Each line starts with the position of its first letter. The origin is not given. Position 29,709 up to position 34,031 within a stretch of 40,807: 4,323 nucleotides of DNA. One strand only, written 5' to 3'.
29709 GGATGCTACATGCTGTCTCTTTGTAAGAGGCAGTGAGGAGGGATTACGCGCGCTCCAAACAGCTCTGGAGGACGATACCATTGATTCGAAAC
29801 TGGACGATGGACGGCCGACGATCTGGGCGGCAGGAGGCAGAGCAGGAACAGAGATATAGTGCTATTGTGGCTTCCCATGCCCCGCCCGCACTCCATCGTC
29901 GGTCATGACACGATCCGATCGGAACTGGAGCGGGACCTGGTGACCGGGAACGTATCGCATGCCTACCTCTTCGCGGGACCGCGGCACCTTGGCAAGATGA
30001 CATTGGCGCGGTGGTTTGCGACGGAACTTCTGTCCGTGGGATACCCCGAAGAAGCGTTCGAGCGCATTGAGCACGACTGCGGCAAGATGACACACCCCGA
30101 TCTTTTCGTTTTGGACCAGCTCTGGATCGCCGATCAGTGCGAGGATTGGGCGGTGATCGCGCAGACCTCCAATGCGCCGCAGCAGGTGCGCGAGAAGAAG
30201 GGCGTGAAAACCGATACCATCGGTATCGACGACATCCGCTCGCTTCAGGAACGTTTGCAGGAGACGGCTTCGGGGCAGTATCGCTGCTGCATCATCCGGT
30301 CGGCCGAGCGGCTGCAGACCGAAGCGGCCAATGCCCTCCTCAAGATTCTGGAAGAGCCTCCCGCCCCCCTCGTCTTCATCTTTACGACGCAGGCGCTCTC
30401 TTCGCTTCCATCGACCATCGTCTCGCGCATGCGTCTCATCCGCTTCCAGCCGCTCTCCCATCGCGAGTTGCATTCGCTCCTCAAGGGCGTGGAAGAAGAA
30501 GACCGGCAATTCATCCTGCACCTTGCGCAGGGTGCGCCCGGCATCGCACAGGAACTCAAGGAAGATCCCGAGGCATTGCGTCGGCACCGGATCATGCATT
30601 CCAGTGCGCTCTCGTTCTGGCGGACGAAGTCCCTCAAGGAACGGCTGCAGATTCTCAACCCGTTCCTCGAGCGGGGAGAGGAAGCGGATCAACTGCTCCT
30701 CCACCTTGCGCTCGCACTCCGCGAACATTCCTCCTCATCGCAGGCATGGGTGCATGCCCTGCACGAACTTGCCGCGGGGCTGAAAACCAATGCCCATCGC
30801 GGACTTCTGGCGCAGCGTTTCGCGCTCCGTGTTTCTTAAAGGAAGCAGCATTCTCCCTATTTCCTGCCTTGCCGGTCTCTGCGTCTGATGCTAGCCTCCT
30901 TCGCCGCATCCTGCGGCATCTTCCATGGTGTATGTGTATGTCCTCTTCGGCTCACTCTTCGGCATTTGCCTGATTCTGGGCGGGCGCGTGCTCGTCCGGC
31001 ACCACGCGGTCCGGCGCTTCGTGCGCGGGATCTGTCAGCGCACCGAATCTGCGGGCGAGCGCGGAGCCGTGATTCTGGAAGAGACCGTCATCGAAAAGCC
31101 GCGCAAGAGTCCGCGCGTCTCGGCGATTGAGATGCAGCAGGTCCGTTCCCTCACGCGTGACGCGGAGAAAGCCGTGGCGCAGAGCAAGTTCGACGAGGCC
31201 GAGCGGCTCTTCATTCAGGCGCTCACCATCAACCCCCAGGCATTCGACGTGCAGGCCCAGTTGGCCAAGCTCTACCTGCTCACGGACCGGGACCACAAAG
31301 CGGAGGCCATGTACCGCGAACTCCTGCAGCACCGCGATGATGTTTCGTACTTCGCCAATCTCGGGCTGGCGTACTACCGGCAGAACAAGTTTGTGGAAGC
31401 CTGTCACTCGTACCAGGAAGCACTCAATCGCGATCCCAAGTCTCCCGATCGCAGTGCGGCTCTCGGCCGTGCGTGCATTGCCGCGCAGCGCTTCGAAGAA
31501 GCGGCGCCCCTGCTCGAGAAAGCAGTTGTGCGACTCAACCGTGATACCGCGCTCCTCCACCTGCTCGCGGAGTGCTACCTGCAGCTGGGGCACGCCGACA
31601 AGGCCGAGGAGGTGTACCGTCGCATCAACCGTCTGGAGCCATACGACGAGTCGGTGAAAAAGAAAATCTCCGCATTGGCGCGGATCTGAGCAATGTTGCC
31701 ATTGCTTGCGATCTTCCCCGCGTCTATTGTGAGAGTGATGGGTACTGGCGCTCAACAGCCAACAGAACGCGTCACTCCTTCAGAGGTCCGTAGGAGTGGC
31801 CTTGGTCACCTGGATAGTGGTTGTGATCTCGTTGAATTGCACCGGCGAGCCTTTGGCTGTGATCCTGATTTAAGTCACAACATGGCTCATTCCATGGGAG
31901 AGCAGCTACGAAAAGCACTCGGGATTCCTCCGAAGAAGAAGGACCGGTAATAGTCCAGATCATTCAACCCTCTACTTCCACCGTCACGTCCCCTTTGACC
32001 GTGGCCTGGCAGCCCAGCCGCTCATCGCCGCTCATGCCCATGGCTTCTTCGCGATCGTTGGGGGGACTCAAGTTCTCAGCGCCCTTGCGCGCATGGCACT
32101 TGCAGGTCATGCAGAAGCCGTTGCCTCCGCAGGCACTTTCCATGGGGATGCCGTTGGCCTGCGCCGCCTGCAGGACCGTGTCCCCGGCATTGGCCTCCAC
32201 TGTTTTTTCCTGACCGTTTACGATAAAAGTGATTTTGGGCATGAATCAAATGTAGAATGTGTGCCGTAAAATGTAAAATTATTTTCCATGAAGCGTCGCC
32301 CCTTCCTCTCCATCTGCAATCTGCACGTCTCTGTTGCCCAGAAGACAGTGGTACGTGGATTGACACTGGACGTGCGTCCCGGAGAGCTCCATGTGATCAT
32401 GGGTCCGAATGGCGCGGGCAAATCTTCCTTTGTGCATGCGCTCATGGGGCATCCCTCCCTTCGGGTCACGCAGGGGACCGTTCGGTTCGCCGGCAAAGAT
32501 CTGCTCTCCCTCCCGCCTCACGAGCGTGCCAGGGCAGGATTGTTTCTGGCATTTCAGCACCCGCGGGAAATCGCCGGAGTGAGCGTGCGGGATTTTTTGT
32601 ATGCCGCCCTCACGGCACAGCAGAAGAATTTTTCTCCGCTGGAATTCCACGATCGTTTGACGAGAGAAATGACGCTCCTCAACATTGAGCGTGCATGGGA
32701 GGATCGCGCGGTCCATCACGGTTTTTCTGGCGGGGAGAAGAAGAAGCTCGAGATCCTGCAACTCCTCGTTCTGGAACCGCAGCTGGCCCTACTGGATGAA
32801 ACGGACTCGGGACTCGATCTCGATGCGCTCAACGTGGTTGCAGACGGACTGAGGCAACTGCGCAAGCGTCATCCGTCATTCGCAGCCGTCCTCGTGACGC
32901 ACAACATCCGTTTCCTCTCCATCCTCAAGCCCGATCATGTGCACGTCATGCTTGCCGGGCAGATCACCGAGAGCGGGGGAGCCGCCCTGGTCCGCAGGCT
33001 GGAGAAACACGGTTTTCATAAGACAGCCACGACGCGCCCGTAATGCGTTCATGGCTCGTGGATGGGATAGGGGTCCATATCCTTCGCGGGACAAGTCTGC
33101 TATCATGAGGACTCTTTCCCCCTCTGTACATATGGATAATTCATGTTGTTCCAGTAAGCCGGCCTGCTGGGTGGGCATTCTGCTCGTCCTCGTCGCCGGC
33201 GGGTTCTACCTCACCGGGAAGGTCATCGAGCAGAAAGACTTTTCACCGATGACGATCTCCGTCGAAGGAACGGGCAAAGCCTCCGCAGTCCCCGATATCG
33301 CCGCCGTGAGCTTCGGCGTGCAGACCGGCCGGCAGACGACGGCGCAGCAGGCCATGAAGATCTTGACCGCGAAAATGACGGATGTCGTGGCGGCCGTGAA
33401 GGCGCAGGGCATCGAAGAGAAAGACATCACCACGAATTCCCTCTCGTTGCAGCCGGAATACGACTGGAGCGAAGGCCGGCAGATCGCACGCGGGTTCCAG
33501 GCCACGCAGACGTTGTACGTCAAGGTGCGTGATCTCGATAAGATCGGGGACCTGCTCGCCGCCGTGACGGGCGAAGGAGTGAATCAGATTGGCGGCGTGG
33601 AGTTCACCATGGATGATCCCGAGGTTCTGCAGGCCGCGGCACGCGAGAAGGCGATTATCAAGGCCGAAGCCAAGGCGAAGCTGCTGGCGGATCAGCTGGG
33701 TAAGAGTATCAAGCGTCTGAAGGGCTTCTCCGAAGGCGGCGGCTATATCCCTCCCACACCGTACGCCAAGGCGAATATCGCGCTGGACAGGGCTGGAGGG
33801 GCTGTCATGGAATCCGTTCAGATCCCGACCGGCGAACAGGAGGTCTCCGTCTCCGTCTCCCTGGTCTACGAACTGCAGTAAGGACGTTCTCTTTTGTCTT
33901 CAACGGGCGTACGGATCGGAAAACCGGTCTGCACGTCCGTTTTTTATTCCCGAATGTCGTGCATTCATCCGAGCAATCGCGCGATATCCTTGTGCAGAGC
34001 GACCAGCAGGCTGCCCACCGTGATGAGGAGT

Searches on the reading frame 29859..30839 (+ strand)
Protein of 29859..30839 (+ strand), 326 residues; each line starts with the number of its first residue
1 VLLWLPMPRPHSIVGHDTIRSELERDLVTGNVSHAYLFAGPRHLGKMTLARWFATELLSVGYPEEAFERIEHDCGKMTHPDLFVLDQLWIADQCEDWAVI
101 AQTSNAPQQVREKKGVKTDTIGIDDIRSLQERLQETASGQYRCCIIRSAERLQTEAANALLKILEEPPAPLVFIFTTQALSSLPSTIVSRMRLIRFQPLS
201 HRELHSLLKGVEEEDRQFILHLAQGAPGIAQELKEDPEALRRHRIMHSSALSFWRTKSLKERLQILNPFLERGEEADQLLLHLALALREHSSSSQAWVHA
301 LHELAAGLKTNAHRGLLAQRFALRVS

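Call 72: search_protein_families(library=pfam, proteins=[window:29859-30839:+], max_evalue=0.00001)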
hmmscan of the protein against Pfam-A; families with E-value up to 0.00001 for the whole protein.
window:29859-30839:+ (326 aa): 1 family
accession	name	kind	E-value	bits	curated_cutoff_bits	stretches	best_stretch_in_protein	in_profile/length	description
PF13177.12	DNA_pol3_delta2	-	5.6e-34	117.9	27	1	17-199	3-160/161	DNA polymerase III, delta subunit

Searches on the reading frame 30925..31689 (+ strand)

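Call 90: search_protein_families(library=pfam, proteins=[window:30925-31689:+], max_evalue=0.00001)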
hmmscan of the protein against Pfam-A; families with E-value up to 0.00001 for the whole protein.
window:30925-31689:+ (254 aa): 16 families
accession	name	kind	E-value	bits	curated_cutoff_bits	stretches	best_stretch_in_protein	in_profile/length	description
PF14559.12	TPR_19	-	1.2e-22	80.4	25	3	185-245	2-62/68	Tetratricopeptide repeat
PF07719.23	TPR_2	-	8.6e-19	66.5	27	1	142-172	3-33/34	Tetratricopeptide repeat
PF13176.12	TPR_7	-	1.6e-17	62.5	27.9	0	144-174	3-35/36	Tetratricopeptide repeat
PF13428.12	TPR_14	-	5.9e-16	57.8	23.5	0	209-244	2-37/44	Tetratricopeptide repeat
PF13432.12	TPR_16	-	5.8e-14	52.7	32.7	1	146-201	3-58/65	Tetratricopeptide repeat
PF13181.12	TPR_8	-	6.6e-14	51.3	25.7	0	210-239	3-32/34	Tetratricopeptide repeat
PF00515.34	TPR_1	-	2.6e-13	49.6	27.8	0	143-172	4-33/34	Tetratricopeptide repeat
PF13424.12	TPR_12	-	1.5e-11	44.7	30.1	0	145-201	8-72/77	Tetratricopeptide repeat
PF13414.12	TPR_11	-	3.4e-09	36.7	26.8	0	147-181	1-35/42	TPR repeat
PF12895.13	ANAPC3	-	4.7e-09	36.8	27.2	1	125-200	7-82/82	Anaphase-promoting complex, cyclosome, subunit 3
PF23914.1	TPR_CcmH_CycH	-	9.6e-09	35.7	42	0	84-174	61-155/158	Cytochrome c-type biogenesis protein H TPR domain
PF13431.12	TPR_17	-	1.1e-08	35.1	24.4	0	197-229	2-34/34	Tetratricopeptide repeat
PF13174.12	TPR_6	-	6.8e-08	33.1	26.3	0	146-173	6-33/33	Tetratricopeptide repeat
PF13429.12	TPR_15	-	1.7e-07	31.4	26.2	0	137-236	143-242/280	Tetratricopeptide repeat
PF07721.20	TPR_4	-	2.3e-07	31.2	27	0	210-233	3-26/26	Tetratricopeptide repeat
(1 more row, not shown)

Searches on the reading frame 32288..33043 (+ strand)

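Call 90: search_protein_families(library=pfam, proteins=[window:32288-33043:+], max_evalue=0.00001)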
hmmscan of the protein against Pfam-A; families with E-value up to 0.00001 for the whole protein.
window:32288-33043:+ (251 aa): 2 families
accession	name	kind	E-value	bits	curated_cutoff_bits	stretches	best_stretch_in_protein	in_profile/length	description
PF00005.33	ABC_tran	-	4.6e-23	82.8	25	1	23-172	2-135/137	ABC transporter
PF02463.25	SMC_N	-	5.8e-07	29.6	40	1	34-194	26-189/220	RecF/RecN/SMC N terminal domain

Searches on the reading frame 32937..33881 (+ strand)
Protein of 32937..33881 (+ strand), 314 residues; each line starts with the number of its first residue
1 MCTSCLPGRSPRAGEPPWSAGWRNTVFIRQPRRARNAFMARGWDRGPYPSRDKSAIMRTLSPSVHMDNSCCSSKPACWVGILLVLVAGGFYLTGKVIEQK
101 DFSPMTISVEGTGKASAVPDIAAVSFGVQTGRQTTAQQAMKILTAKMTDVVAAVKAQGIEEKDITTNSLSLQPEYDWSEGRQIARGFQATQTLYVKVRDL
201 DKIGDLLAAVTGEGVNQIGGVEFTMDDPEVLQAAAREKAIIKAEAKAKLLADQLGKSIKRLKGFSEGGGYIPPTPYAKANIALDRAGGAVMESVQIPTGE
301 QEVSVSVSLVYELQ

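Call 90: search_protein_families(library=pfam, proteins=[window:32937-33881:+], max_evalue=0.00001)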
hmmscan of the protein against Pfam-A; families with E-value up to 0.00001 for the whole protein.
window:32937-33881:+ (314 aa): 1 family
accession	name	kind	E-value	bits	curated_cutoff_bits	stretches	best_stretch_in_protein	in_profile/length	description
PF04402.19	SIMPL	-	1e-48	166.8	25.2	1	107-311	1-205/205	Protein of unknown function (DUF541)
